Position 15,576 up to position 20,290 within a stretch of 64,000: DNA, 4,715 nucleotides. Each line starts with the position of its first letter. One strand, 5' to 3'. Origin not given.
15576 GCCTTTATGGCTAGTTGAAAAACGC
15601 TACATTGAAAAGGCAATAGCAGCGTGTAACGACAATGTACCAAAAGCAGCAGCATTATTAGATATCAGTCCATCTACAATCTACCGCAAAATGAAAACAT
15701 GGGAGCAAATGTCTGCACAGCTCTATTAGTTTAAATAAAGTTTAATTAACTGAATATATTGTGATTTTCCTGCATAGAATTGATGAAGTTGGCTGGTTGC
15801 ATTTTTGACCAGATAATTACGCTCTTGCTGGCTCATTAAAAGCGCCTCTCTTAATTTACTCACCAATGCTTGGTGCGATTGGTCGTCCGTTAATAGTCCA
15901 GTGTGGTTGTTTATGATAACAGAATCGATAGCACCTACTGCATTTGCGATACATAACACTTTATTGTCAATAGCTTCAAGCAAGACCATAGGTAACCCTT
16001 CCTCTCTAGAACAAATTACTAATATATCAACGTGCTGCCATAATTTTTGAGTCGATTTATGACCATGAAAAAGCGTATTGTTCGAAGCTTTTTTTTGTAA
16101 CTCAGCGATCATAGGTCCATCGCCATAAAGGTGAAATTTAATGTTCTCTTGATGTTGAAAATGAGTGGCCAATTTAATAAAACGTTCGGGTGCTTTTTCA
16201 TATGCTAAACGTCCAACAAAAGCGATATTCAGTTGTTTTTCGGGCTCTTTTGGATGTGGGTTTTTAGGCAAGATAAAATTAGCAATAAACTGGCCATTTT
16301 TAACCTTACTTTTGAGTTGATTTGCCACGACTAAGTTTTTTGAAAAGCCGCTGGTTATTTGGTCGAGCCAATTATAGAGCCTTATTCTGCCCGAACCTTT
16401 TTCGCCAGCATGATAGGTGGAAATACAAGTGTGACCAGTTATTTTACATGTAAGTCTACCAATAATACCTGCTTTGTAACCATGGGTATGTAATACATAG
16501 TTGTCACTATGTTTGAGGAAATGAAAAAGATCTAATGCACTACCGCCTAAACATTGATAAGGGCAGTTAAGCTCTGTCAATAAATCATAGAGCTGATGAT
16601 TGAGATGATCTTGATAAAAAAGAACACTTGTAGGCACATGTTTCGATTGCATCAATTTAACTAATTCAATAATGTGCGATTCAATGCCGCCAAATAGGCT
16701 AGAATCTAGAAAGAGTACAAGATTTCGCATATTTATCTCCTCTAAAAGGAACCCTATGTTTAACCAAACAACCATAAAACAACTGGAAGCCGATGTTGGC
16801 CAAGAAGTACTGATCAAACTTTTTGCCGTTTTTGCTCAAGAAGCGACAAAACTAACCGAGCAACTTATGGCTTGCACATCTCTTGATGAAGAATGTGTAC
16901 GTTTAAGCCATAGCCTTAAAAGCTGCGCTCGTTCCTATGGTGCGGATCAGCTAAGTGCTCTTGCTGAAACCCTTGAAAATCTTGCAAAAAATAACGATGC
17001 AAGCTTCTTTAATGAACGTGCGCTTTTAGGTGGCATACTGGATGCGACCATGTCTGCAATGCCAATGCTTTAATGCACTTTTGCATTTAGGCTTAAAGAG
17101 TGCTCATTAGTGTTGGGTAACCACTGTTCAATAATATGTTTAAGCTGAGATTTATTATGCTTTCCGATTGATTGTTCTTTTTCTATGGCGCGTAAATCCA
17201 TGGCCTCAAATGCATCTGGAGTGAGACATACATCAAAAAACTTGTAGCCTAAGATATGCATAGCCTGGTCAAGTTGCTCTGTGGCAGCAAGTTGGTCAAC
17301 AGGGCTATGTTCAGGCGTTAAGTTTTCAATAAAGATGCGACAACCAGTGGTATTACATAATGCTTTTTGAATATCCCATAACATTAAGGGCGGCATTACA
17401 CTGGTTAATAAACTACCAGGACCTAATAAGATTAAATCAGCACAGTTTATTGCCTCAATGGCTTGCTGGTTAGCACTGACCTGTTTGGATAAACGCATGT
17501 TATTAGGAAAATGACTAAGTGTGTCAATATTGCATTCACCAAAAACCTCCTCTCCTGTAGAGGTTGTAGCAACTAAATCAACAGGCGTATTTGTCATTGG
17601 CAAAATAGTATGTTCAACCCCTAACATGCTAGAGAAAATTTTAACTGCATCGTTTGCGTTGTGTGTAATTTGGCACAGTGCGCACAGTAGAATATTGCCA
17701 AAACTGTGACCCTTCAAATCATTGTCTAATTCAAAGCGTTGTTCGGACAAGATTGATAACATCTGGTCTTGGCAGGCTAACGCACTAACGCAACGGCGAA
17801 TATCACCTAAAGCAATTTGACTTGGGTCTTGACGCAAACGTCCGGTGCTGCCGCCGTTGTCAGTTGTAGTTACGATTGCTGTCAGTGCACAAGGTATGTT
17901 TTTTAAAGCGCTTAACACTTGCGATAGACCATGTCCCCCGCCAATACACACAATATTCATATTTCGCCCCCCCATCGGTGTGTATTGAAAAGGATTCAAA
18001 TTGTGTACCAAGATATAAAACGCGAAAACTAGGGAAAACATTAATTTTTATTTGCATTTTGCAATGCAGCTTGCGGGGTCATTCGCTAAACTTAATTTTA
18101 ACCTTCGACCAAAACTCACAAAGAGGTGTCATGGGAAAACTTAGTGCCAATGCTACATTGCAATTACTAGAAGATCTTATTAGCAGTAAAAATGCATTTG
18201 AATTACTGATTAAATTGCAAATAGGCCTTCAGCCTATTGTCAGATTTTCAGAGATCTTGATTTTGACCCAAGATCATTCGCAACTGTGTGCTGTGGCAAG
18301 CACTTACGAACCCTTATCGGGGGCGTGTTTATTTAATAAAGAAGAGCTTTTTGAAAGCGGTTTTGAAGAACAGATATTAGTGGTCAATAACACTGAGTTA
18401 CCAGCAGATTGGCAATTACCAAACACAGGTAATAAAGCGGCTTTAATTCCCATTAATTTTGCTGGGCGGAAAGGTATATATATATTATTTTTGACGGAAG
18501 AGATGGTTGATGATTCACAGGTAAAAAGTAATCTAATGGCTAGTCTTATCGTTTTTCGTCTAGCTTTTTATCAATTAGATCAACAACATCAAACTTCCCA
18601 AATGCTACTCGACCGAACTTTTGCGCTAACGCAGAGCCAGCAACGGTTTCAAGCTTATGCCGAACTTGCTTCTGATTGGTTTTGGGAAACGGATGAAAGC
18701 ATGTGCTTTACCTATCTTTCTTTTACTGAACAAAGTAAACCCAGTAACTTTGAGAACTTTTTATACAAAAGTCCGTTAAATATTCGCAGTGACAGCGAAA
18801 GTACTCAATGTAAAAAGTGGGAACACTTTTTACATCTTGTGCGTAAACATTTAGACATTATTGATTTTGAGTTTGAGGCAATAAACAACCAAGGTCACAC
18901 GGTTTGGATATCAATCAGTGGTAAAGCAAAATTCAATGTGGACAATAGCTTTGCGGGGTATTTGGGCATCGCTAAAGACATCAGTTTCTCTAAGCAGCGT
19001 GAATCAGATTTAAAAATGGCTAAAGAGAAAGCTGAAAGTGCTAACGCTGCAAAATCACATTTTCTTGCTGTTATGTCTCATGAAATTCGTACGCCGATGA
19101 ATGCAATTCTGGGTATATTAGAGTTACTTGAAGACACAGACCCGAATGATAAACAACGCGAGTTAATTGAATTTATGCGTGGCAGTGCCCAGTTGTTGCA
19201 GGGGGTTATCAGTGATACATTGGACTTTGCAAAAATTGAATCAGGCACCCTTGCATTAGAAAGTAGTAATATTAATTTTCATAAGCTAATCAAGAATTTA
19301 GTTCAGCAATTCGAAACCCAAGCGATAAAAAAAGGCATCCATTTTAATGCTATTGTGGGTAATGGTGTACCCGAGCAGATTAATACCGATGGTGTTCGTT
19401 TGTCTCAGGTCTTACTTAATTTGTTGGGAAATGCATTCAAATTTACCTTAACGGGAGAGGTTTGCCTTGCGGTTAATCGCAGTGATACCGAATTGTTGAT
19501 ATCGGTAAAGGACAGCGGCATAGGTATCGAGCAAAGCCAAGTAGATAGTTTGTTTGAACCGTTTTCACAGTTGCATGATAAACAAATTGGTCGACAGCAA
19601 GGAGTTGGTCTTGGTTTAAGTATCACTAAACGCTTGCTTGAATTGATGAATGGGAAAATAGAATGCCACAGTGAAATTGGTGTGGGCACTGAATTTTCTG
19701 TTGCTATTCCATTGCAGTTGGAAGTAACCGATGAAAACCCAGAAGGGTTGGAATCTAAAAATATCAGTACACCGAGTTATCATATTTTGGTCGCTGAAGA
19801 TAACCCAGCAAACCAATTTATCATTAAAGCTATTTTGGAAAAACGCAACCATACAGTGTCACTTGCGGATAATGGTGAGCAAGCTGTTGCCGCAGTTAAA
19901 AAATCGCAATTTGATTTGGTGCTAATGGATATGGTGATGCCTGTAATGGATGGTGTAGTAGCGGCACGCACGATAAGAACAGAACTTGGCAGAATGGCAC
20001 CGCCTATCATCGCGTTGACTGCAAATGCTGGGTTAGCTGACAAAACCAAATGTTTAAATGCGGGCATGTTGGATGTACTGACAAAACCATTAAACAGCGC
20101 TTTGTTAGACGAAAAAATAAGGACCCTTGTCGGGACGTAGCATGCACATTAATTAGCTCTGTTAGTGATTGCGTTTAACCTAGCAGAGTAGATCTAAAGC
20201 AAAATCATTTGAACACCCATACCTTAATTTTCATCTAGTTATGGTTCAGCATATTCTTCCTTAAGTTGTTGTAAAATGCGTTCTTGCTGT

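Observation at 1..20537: syp-type biofilm polysaccharide locus wired to a resident LuxO-LuxU-like phosphorelay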

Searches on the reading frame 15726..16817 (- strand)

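Call 4: search_protein_families(library=pfam, proteins=[window:15726-16817:-])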
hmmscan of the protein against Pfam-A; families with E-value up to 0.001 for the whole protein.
window:15726-16817:- (363 aa): 3 families
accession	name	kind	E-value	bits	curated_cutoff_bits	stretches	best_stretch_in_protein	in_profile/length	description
PF00534.26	Glycos_transf_1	-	3e-27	95.7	26.4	1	190-342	10-171/172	Glycosyl transferases group 1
PF13692.12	Glyco_trans_1_4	-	2.3e-21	77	27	1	197-326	3-140/142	Glycosyl transferases group 1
PF13439.12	Glyco_transf_4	-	0.00038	21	28.5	0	43-169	2-145/170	Glycosyltransferase Family 4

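Call 5: search_protein_families(library=ncbifam, proteins=[window:15726-16817:-], max_evalue=0.00001)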
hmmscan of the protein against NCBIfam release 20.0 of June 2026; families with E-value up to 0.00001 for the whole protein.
window:15726-16817:- (363 aa): 17 families
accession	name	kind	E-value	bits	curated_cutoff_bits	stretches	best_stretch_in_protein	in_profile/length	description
NF050056.1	ProtGlycPglH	equivalog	2.2e-20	73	600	1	145-358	124-350/354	GalNAc-alpha-(1->4)-GalNAc-alpha-(1->3)-diNAcBac-PP-undecaprenol alpha-1,4-N-acetyl-D-galactosaminyltransferase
NF047684.1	TeichurnBiosyTuaC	equivalog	2e-16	60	550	1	192-361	216-386/391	teichuronic acid biosynthesis protein TuaC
TIGR03088.1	stp2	hypoth_equivalog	2.6e-13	49.8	409.05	1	164-325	157-335/374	TIGR03088 family PEP-CTERM/XrtA system glycosyltransferase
TIGR03999.1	thiol_BshA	equivalog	2e-11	43.5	273.7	1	209-358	213-367/375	N-acetyl-alpha-D-glucosaminyl L-malate synthase BshA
NF007396.0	PRK09922.1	equivalog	3.7e-11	42.5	385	1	190-349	177-344/361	lipopolysaccharide 1,6-galactosyltransferase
NF012034.0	PRK15490.1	equivalog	1.6e-10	40.1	813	1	197-323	400-533/578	Vi polysaccharide biosynthesis glycosyltransferase TviE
NF041876.1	EPS_EpsE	equivalog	6.4e-09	35.5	400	1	186-343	205-375/389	exopolysaccharide biosynthesis GT4 family glycosyltransferase EpsE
TIGR04348.1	TIGR04348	equivalog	4.5e-08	32.5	300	1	189-321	131-273/310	selenoneine biosynthesis selenosugar synthase SenB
NF047880.1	glyco_SdgA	exception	5.6e-08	31.8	800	1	195-350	315-477/488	serine-aspartate repeat adhesin O-glycosyltransferase SdgA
TIGR02149.1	glgA_Coryne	subfamily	1e-07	31.4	302.4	0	255-325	276-348/391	glycogen synthase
TIGR02095.1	glgA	subfamily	3.4e-07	29.3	328.45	1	193-354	292-470/477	glycogen/starch synthase, ADP-glucose type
NF011726.0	PRK15179.1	equivalog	3.8e-07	28.8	733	1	199-312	521-642/694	Vi polysaccharide biosynthesis protein TviE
NF050063.1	ProtGlycPglJ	equivalog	6.9e-07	28.8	500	1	197-347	196-350/363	N-acetylgalactosamine-N,N'-diacetylbacillosaminyl-diphospho-undecaprenol 4-alpha-N-acetylgalactosaminyltransferase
TIGR02918.1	TIGR02918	equivalog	1.9e-06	26.9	574.6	1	188-344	312-473/500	accessory Sec system glycosyltransferase GtfA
NF046085.1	XrtY_assoc_Gly1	equivalog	2.8e-06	26.4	400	1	174-361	183-381/387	XrtY-associated glycosyltransferase XYAG1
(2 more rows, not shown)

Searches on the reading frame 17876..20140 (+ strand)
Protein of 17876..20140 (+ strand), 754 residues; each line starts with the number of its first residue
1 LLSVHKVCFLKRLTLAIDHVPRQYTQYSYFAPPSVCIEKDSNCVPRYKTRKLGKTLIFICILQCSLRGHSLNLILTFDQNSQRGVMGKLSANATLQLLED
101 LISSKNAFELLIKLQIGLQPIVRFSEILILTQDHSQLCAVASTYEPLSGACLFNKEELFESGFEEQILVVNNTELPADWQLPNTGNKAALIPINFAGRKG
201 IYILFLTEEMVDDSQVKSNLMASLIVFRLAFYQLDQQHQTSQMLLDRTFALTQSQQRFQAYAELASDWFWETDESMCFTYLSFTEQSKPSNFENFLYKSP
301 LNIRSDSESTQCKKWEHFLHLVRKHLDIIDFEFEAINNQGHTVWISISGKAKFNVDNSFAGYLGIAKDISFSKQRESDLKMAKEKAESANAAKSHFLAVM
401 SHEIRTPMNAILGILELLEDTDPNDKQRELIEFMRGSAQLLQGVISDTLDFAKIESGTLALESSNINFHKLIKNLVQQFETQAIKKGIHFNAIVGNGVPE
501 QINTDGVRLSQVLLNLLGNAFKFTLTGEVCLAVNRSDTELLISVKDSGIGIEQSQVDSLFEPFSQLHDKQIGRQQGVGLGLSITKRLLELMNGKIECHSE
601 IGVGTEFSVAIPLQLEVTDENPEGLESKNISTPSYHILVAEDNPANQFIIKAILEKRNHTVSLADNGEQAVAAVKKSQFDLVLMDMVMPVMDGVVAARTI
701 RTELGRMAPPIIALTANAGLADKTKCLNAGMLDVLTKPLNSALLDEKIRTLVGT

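Call 4: search_protein_families(library=pfam, proteins=[window:17876-20140:+])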
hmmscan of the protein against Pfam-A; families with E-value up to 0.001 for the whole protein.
window:17876-20140:+ (754 aa): 3 families
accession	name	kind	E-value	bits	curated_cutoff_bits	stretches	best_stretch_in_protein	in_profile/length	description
PF00072.30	Response_reg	-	2.6e-26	92.4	30.2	1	637-748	1-110/111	Response regulator receiver domain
PF02518.31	HATPase_c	-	6.6e-26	91.4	26.4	1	505-614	2-110/111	Histidine kinase-, DNA gyrase B-, and HSP90-like ATPase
PF00512.31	HisKA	-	4.4e-20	71.9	26.9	1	392-457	1-66/66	His Kinase A (phospho-acceptor) domain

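Call 5: search_protein_families(library=ncbifam, proteins=[window:17876-20140:+], max_evalue=0.00001)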
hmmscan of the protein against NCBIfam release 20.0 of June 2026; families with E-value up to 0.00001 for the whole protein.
window:17876-20140:+ (754 aa): 134 families (the best 25 are shown)
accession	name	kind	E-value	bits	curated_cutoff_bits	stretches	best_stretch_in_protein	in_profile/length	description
TIGR02956.1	TMAO_torS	equivalog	3.5e-96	323.3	676.5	1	380-750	451-818/967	TMAO reductase system sensor histidine kinase/response regulator TorS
NF011874.0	PRK15347.1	equivalog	7.2e-96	322.1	852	2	373-625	378-623/921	two component system sensor kinase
NF041947.1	LuxQ_Vibrio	equivalog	6.4e-92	308.8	1200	1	355-747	434-834/843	quorum-sensing autoinducer 2 sensor kinase/phosphatase LuxQ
NF008318.0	PRK11107.1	equivalog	6.9e-88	295.8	890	2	378-617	278-522/920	two-component sensor histidine kinase BarA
NF008302.0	PRK11091.1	equivalog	5.6e-87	292.7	838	1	351-752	248-643/779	aerobic respiration two-component sensor histidine kinase ArcB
NF008099.0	PRK10841.1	equivalog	2.4e-82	277.1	920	2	368-615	445-692/949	two-component system sensor histidine kinase RcsC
NF038297.2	hybrid_HK_HrmK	equivalog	1.2e-74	252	725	1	367-746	209-602/607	hybrid histidine kinase/response regulator HrmK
NF045901.1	HisKinLetSLeg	equivalog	1.7e-66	224.9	1650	2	372-614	272-519/906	two-component system sensor histidine kinase LetS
NF007420.1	PRK09959.1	equivalog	3.1e-59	200.6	1995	1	360-747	679-1069/1197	acid-sensing system histidine kinase EvgS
NF008543.0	PRK11466.1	equivalog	9.7e-58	195.8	982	1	381-707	432-755/914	TMAO reductase system sensor histidine kinase/response regulator TorS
NF041832.1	near_NosP_CTERM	subfamily_domain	2.1e-56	191.6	400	1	387-749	1-367/370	NahK/ErcS family hybrid sensor histidine kinase/response regulator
NF047874.1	MASE3_PAS_HK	subfamily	7.8e-51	173.6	560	1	241-621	250-633/655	MASE3 domain-containing sensor histidine kinase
NF047465.1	hybrid_HK_LvrA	exception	1e-48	166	1200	2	373-620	182-429/819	hybrid histidine kinase/response regulator LvrA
NF046044.1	PnpS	equivalog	6.4e-47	160.4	400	1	390-612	167-390/390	two-component system histidine kinase PnpS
NF041880.1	EPS_EpsF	equivalog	3.8e-43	147.7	900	2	338-612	226-492/492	response regulator EpsF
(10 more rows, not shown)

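Call 68: search_protein_families(library=pfam, proteins=[window:18131-20140:+], max_evalue=0.01)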
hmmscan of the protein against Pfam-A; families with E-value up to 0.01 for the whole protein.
window:18131-20140:+ (669 aa): 3 families
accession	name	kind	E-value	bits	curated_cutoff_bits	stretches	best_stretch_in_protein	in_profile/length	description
PF00072.30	Response_reg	-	2.1e-26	92.7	30.2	1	552-663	1-110/111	Response regulator receiver domain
PF02518.31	HATPase_c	-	5.3e-26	91.7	26.4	1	420-529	2-110/111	Histidine kinase-, DNA gyrase B-, and HSP90-like ATPase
PF00512.31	HisKA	-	3.5e-20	72.3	26.9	1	307-372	1-66/66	His Kinase A (phospho-acceptor) domain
